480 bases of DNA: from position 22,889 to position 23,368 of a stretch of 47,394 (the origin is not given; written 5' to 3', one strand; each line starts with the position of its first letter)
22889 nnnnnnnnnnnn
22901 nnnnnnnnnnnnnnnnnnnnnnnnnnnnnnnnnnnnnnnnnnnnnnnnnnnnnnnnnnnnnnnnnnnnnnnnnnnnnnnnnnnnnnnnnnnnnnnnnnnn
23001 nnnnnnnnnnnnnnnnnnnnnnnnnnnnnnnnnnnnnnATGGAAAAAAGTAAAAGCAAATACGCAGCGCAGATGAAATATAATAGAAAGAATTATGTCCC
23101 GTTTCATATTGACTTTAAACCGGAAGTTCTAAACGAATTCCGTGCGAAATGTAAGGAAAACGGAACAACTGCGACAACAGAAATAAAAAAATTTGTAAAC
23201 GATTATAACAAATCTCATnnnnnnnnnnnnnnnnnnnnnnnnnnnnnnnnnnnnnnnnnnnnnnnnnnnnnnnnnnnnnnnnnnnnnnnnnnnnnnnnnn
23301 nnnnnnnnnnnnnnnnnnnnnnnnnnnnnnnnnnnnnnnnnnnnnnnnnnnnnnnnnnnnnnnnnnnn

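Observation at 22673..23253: Opposite-strand moron: two tiny hydrophobic peptides plus an RHH-like protein with their own promoter and terminator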

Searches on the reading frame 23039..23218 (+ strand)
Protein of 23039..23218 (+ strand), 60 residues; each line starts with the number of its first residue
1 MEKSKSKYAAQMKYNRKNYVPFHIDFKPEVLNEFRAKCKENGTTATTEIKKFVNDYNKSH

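Call 7: search_protein_families(library=pfam, proteins=[window:23039-23218:+], max_evalue=1)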
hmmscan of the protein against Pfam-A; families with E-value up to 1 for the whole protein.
seq(60 aa): 2 families
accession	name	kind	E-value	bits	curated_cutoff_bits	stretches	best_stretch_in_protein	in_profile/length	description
PF09274.16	ParG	-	0.0068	17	21.4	1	23-59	38-74/76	ParG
PF23807.1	RHH_10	-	0.17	12.6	27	1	5-52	9-56/84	Ribbon-helix-helix protein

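Call 8: search_protein_families(library=phrogs, proteins=[window:23039-23218:+], max_evalue=1)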
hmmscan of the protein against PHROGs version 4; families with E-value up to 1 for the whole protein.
seq(60 aa): 2 families
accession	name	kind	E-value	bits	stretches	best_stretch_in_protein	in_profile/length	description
phrog_582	-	transcription regulation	0.00076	20.7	1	2-60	40-98/105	Arc-like repressor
phrog_19878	-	unknown function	0.0019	19.6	1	28-58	11-41/65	-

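Call 9: find_homologous_proteins(query=window:23039-23218:+, max_evalue=0.01)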
Query seq(60 aa) (60 aa): 54 proteins with E <= 0.01 among 54 candidates.
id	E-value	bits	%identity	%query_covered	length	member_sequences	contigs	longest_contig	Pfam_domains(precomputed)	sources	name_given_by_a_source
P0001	3.8e-31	122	95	100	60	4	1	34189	-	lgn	-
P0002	3.1e-25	104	83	100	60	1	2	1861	-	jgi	-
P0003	1.4e-23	99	92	82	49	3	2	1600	-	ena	-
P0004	3.4e-23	97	78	100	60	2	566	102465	-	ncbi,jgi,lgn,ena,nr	ncbi:MAG TPA: hypothetical protein DEP61_03160 [Lachnospiraceae bacterium]|nr:hypothetical protein [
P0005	3.4e-21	91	72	100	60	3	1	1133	-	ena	-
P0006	1.5e-16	77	73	85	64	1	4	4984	-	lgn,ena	-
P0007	1.6e-16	77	70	88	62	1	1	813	-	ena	-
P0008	2.0e-16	76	69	92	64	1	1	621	-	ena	-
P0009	3.1e-16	76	65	92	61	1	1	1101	-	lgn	-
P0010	5.5e-16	75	67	90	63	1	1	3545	-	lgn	-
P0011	6.1e-16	75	73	87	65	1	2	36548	-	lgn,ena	-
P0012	9.7e-16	74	66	88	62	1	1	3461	-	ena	-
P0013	1.1e-15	74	67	90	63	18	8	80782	-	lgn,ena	-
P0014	1.8e-15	73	62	97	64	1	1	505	-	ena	-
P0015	1.9e-15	73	72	88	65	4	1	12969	-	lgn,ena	-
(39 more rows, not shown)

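Call 14: find_related_loci(query=A1, collection=genome_contigs, flank=4000)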
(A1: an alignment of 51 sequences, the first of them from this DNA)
Query A1 (60 aa) in genome_contigs; peptide patterns used: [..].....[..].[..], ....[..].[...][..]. (x = any residue, [..] = any of these).
89 stretches matched a pattern; 68 encode a relative of the query (tblastn E <= 1e-3); 68 distinct loci.
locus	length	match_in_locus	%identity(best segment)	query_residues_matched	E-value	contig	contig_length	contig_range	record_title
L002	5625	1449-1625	72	1-60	2e-24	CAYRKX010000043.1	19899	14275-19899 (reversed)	MAG TPA_asm: uncultured Eubacteriales bacterium isolate SRP350583_co1_445 genome assembly, contig: NODE_4671_length_1989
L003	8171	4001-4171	67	4-60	1e-21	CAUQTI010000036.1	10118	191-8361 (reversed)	MAG TPA_asm: uncultured Anaerovorax sp. isolate ERR9968825_bin.21_MetaWRAP_v1.3_MAG genome assembly, contig: ERZ21615665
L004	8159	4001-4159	66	4-56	9e-21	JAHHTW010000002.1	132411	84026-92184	MAG: Anaerotignum sp. isolate MAG092 MAG092_2, whole genome shotgun sequence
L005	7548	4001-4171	61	4-60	1e-20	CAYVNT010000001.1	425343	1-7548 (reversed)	MAG TPA_asm: uncultured Ruminiclostridium sp. isolate SRP242652_co1_128 genome assembly, contig: NODE_2_length_425343_co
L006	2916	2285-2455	63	4-60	1e-20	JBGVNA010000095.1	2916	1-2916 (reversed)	MAG: Acutalibacteraceae bacterium isolate fecal_MAG_245 fecal_MAG_245_contig_0095, whole genome shotgun sequence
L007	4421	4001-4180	60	1-60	2e-20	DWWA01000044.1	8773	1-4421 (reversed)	MAG TPA_asm: Candidatus Ruthenibacterium merdavium isolate 5933 ChiHcec17__C210542_L8773_SAMN08010063, whole genome shot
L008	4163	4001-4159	64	4-56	4e-20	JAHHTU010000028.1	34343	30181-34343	MAG: Anaerotignum sp. isolate MAG090 MAG090_28, whole genome shotgun sequence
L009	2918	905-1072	63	1-56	4e-20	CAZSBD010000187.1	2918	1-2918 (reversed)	MAG TPA_asm: uncultured Oscillospiraceae bacterium isolate SRP222994_co1_27 genome assembly, contig: NODE_60406_length_2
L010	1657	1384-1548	65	5-59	4e-20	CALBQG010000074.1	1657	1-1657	MAG TPA_asm: uncultured Clostridia bacterium isolate SRR1747061_bin.110_CONCOCT_v1.1_MAG genome assembly, contig: ERZ808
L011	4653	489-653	65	5-59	4e-20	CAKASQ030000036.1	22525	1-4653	Oscillospiraceae bacterium isolate POC01 genome assembly, contig: NODE_37_length_22525_cov_657.594841, whole genome shot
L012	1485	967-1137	63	4-60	5e-20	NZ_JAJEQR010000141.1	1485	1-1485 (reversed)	Hominifimenecus microfluidus strain CLA-AA-H215 NODE_141_length_1485_cov_19.220170, whole genome shotgun sequence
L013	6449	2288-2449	63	5-58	1e-19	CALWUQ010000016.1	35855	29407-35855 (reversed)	MAG: uncultured Agathobaculum sp. isolate BRZ_DD__bin74 genome assembly, contig: BRZ_DD__NODE_893_length_35855_cov_4.636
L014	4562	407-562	67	5-56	3e-19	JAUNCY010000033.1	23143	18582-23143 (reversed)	MAG: Bacillota bacterium isolate S22M_St_57 NODE_1314_length_23143_cov_6.078786, whole genome shotgun sequence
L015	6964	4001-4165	62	4-58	3e-19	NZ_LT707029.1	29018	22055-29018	Intestinibacillus massiliensis strain Marseille-P3216T, whole genome shotgun sequence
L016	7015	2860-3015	65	5-56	3e-19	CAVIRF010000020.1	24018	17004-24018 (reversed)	Coprococcus eutactus isolate H07682-L1_cleanbin_000045 genome assembly, contig: Spades_H07682-L1_contig_1573, whole geno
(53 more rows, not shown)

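Call 15: find_related_loci(query=A1, collection=viral_contigs, flank=4000)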
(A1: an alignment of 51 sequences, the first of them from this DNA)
Query A1 (60 aa) in viral_contigs; peptide patterns used: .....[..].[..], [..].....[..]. (x = any residue, [..] = any of these).
132 stretches matched a pattern; 109 encode a relative of the query (tblastn E <= 1e-3); the best 80 are kept; 80 distinct loci.
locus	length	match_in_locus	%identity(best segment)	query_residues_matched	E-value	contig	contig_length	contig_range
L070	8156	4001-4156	65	5-56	4e-20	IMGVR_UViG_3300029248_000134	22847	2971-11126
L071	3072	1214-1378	65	5-59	5e-20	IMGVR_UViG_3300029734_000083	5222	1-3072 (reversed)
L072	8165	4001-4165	65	5-59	5e-20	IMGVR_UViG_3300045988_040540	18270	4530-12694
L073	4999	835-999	65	5-59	5e-20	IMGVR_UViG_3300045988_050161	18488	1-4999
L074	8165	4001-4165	65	5-59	5e-20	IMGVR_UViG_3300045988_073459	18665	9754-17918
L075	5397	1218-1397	60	1-60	1e-19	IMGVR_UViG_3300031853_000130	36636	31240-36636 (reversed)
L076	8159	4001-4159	66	4-56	1e-19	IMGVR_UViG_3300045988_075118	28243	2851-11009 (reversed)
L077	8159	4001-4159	64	4-56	2e-19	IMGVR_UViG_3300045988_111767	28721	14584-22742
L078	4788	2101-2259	66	4-56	1e-19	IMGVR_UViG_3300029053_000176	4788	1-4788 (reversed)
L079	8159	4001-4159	66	4-56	1e-19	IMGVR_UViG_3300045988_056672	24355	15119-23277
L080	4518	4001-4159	66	4-56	1e-19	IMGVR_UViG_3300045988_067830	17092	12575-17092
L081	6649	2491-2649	64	4-56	2e-19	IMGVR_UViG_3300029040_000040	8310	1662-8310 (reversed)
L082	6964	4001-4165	62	4-58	4e-19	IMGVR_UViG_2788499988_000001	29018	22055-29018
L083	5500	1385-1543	64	4-56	2e-18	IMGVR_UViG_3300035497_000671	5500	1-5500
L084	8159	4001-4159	64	4-56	2e-18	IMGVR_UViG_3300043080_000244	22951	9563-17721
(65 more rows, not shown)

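Call 19: find_encoding_contigs(protein=P0004, flank=6000, max_places=5)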
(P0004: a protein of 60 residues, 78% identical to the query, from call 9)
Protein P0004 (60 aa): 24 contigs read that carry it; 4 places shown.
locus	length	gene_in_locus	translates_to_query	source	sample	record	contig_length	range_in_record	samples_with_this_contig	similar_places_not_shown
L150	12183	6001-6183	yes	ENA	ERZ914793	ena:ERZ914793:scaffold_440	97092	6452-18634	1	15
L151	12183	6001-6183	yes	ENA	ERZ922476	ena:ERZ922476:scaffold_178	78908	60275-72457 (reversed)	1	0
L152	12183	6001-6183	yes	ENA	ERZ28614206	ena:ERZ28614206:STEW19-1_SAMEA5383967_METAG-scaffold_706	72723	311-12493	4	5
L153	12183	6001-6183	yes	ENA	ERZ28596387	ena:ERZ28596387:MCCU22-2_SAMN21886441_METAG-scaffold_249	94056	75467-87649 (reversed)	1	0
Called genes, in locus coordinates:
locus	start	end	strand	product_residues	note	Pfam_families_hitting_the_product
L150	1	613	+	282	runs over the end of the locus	-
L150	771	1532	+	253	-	PF12146:Hydrolase_4 (weak), PF00561:Abhydrolase_1 (weak), PF12697:Abhydrolase_6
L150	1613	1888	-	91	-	PF15738:YafQ_toxin, PF05016:ParE_toxin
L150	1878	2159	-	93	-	PF04221:RelB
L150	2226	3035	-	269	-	PF00126:HTH_1, PF03466:LysR_substrate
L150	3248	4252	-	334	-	PF00795:CN_hydrolase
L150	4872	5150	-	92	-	-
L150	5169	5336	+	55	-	-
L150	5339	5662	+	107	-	-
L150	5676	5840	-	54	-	-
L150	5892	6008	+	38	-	-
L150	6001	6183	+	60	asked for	-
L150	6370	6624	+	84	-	PF02604:PhdYeFM_antitox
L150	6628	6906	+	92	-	PF06769:YoeB_toxin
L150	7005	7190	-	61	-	PF10723:RepB-RCR_reg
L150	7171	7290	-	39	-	-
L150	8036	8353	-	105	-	-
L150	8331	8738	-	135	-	PF04688:Holin_SPP1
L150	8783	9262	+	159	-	-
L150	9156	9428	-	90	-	-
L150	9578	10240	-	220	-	-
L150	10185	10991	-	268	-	PF24708:Lip_C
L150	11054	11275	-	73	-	-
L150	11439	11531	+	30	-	-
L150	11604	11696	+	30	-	-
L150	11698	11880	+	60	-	-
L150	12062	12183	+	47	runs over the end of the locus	-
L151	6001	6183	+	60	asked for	-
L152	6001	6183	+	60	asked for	-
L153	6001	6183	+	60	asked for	-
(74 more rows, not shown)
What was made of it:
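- Several copies can sit among TA pairs in one island (call 19).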

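Call 20: find_encoding_contigs(protein=P0001, flank=6000, max_places=3)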
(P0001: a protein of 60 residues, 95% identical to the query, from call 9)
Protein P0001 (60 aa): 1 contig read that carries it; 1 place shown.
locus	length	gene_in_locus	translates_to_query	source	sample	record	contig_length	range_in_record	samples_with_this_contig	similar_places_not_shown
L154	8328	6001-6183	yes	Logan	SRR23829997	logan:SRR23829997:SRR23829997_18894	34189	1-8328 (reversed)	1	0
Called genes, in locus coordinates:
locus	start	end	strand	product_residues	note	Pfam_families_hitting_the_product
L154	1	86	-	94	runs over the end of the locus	-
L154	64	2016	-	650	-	PF05876:GpA_ATPase, PF20454:GpA_nuclease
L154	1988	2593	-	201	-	-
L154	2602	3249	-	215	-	PF02195:ParB_N (weak)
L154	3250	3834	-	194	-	-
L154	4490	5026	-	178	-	-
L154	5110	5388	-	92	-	-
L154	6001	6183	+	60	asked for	-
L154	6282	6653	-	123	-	-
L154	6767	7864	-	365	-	PF24708:Lip_C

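Call 21: search_protein_families(library=padloc, proteins=[window:23039-23218:+], max_evalue=1)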
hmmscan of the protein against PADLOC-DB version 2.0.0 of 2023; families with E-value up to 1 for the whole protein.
seq(60 aa): 0 families

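Call 22: search_protein_families(library=ncbifam, proteins=[window:23039-23218:+], max_evalue=1)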
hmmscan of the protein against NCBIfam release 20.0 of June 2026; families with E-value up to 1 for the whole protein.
seq(60 aa): 0 families

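Call 23: search_solved_structures(query=A1, max_evalue=10, show_alignments=3)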
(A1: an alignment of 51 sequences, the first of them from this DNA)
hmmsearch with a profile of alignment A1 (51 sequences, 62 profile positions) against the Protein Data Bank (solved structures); distinct sequences matched with E-value up to 10: 2.
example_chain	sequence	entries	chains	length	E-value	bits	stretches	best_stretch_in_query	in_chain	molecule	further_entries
1p94_A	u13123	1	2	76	0.13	15.4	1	27-58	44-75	plasmid partition protein ParG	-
2kel_A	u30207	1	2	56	0.14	15.4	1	9-58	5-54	Uncharacterized protein 56B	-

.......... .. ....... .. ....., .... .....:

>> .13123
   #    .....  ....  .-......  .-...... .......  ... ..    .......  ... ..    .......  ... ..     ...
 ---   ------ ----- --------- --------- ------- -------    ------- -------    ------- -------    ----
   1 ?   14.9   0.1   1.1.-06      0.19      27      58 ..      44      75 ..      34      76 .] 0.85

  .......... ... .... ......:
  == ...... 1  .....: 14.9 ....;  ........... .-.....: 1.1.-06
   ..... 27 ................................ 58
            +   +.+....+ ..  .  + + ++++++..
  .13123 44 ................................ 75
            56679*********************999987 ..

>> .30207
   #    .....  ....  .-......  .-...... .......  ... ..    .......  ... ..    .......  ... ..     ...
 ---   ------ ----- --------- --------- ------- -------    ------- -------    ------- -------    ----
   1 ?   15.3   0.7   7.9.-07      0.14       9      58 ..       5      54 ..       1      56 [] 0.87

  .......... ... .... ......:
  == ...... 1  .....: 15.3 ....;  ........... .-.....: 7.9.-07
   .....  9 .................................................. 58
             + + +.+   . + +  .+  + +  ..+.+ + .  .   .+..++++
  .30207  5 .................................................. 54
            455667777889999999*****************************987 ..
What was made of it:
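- On Ribbon-helix-helix (Arc/MetJ/CopG/ParG) superfamily: PDB ParG and 2kel score E about 0.13 (call 23).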

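Call 29: predict_structure(alignment_id=A1)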
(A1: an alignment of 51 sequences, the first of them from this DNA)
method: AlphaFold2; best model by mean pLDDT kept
length: 60 residues; sequences in the alignment: 51
mean_pLDDT: 75.4   pTM: 0.45
mean pLDDT of the five models: 75.4, 75.0, 73.6, 71.8, 70.5
residues with pLDDT >= 90: 0; 70-90: 43; 50-70: 15; < 50: 2
segments of 3 or more residues with pLDDT < 50: none
pLDDT, mean of each block of 10 residues (from residue 1): 64 64 74 87 80 84
secondary structure, 60 per line:
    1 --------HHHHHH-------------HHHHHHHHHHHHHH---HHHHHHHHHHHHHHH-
elements in order: H9-14 H28-41 H45-59
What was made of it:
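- On Ribbon-helix-helix (Arc/MetJ/CopG/ParG) superfamily: AlphaFold2 gives pLDDT 75 with an extended segment plus two helices (call 29).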

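Call 33: fold_search(model_id=the predicted structure, library=pdb)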
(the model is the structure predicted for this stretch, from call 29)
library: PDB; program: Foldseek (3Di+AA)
matches with E <= 10: 47; with E <= 0.001: 0
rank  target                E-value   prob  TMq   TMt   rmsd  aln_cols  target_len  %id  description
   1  1p94_MODEL_1_A        7.9e-01  0.25  0.44  0.36  15.2        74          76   18  NMR Structure of ParG symmetric dimer (released 2004-01-13)
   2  8t5v                  3.6e+00  0.20  0.40  0.15   1.9        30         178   30  Influenza PA-N Endonuclease A36V mutant with Baloxavir (released 2024-08-28)
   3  8ddb                  3.9e+00  0.21  0.40  0.15   1.7        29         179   28  The N-terminal domain of PA endonuclease from the influenza H1N1 viral polymerase in complex with 4-(benzyloxy)-6-bromo- (released 2022-12-21)
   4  1b28_MODEL_1_A        4.5e+00  0.20  0.45  0.50   2.5        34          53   29  ARC REPRESSOR MYL MUTANT FROM SALMONELLA BACTERIOPHAGE P22 (released 1999-11-03)
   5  1bdv_B                4.5e+00  0.20  0.41  0.46   3.5        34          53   32  ARC FV10 COCRYSTAL (released 1999-01-06)
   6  4m5q                  4.5e+00  0.18  0.38  0.13   1.7        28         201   28  High-resolution apo influenza 2009 H1N1 endonuclease structure (released 2013-09-18)
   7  6fs6_C                4.5e+00  0.16  0.39  0.15   1.8        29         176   28  Influenza A/California/04/2009 (pH1N1) endonuclease with bound inhibitor, baloxavir acid (BXA) (released 2018-07-11)
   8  8t94                  4.5e+00  0.12  0.40  0.15   8.4        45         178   22  Influenza PAN endonuclease with 6-(4-(1H-tetrazol-5-yl)-2-(trifluoromethyl)phenyl)-3-hydroxy-4-oxo-1,4-dihydropyridine-2 (released 2024-05-08)
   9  1b01_A                4.9e+00  0.20  0.43  0.58   2.9        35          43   20  TRANSCRIPTIONAL REPRESSOR COPG/DNA COMPLEX (released 1999-11-19)
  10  1ea4_E                4.9e+00  0.20  0.43  0.57   3.0        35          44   20  TRANSCRIPTIONAL REPRESSOR COPG/22bp dsDNA COMPLEX (released 2001-07-05)
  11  8dde                  4.9e+00  0.16  0.41  0.16   2.0        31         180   26  The N-terminal domain of PA endonuclease from the influenza H1N1 viral polymerase in complex with 4-(benzyloxy)-6-bromo- (released 2022-12-21)
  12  2w69_B                4.9e+00  0.16  0.37  0.13   1.9        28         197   28  Influenza polymerase fragment (released 2009-02-03)
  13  8t67                  4.9e+00  0.15  0.41  0.16   2.1        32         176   25  Influenza PA-N Endonuclease I38T Mutant (amino acids 52-74 truncation) (released 2024-05-08)
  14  1u9p                  5.2e+00  0.16  0.43  0.29   3.0        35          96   31  Permuted single-chain Arc (released 2005-02-15)
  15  8dal                  5.2e+00  0.16  0.38  0.14   1.6        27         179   30  The N-terminal domain of PA endonuclease from the influenza H1N1 viral polymerase in complex with 4-(benzyloxy)-6-bromo- (released 2022-12-21)
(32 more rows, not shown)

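Call 35: search_protein_families(library=pfam, alignment_id=A1, max_evalue=0.05)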
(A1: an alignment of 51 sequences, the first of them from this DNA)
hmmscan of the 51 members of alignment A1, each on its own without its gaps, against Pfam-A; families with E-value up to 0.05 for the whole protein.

A. member 1, seq(60 aa): 1 family
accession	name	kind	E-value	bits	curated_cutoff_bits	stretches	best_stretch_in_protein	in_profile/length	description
PF09274.16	ParG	-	0.0068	17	21.4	1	23-59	38-74/76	ParG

B. families by the number of members that match (of 51 scanned): 6 families
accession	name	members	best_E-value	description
PF09274.16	ParG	37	0.00018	ParG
PF19839.5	RHH_9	3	0.0034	Ribbon-helix-helix protein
PF23807.1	RHH_10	3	0.0048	Ribbon-helix-helix protein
PF18824.6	LPD11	3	0.032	Large polyvalent protein-associated domain 11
PF11701.14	UNC45-central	1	0.028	Myosin-binding striated muscle assembly central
PF01253.27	SUI1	1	0.03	Translation initiation factor SUI1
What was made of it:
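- Closest known: Arc/Mnt control of Pant in phage P22 immI, and CopG and ParG autoregulation. Different: The sequence match to these families is sub-threshold only (calls 7, 23, 35).
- The AlphaFold2 model shows an extended segment followed by two helices (calls 8, 23, 29, 35).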

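Call 53: search_protein_families(library=pfam, alignment_id=A5, max_evalue=0.001)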
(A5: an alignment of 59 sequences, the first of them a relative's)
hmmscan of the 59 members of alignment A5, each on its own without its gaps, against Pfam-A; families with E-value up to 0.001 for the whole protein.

A. member 1, L154:6282-6650:- (122 aa): 0 families

B. families by the number of members that match (of 59 scanned): 32 families (the first 25 are shown)
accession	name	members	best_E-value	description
PF13384.12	HTH_23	6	1e-06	Homeodomain-like domain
PF13936.12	HTH_38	5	3.7e-10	Helix-turn-helix domain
PF00665.32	rve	5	1.7e-09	Integrase core domain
PF07374.17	DUF1492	4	9.5e-08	Protein of unknown function (DUF1492)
PF13551.12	HTH_29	4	7e-05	Winged helix-turn helix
PF08281.18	Sigma70_r4_2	3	1.3e-06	Sigma-70, region 4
PF12728.13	HTH_17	3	0.00064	Helix-turn-helix domain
PF13306.12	LRR_5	2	3.7e-26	BspA type Leucine rich repeat region (6 copies)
PF13556.12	HTH_30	2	7.1e-05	PucR C-terminal helix-turn-helix domain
PF04545.22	Sigma70_r4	2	0.00052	Sigma-70, region 4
PF02384.22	N6_Mtase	1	1.5e-46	N-6 DNA Methylase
PF13173.12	AAA_14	1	8.5e-37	AAA domain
PF00239.26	Resolvase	1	8.4e-34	Resolvase, N terminal domain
PF10137.14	CAP12-PCTIR_TIR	1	2.2e-33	CAP12/Pycsar effector protein, TIR domain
PF07751.16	Abi_2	1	9.1e-29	Abi-like protein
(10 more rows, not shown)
